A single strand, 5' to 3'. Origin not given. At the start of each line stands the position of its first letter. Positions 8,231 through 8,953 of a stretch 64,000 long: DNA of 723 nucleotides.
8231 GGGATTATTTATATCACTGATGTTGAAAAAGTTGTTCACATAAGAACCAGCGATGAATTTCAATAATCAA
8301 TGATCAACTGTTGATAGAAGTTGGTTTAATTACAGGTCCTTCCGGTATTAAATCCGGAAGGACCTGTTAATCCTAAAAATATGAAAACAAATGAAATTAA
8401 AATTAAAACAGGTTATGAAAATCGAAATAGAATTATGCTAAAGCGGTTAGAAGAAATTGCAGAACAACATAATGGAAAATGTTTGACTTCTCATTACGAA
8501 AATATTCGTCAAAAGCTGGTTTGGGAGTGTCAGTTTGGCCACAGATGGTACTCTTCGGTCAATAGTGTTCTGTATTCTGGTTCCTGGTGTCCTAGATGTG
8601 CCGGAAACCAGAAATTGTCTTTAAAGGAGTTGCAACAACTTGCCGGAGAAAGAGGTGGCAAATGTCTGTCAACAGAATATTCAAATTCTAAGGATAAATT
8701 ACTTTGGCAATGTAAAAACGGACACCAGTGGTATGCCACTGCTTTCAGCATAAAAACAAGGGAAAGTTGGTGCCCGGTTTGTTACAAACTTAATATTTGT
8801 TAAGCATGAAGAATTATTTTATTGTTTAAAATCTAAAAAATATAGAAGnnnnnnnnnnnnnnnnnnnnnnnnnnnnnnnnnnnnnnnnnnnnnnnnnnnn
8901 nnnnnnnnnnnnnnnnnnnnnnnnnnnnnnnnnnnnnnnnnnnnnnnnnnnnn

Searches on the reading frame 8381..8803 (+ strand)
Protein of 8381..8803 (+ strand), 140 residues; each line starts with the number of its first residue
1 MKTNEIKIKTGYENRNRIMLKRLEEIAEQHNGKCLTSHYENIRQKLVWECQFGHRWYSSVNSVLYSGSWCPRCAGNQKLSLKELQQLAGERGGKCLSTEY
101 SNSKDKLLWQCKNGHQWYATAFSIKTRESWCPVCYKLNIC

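Call 16: search_protein_families(library=pfam, proteins=[window:8381-8803:+], max_evalue=0.001)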
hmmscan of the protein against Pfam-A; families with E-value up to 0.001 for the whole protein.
window:8381-8803:+ (140 aa): 2 families
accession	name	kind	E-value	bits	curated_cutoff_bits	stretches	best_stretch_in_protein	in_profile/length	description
PF14311.12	DUF4379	-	5.5e-12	46.1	24.5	2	41-75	21-55/56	Probable Treble clef zinc finger domain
PF21817.3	CapR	-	4.7e-06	27.1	24.2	0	38-74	23-67/67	CapR homology domain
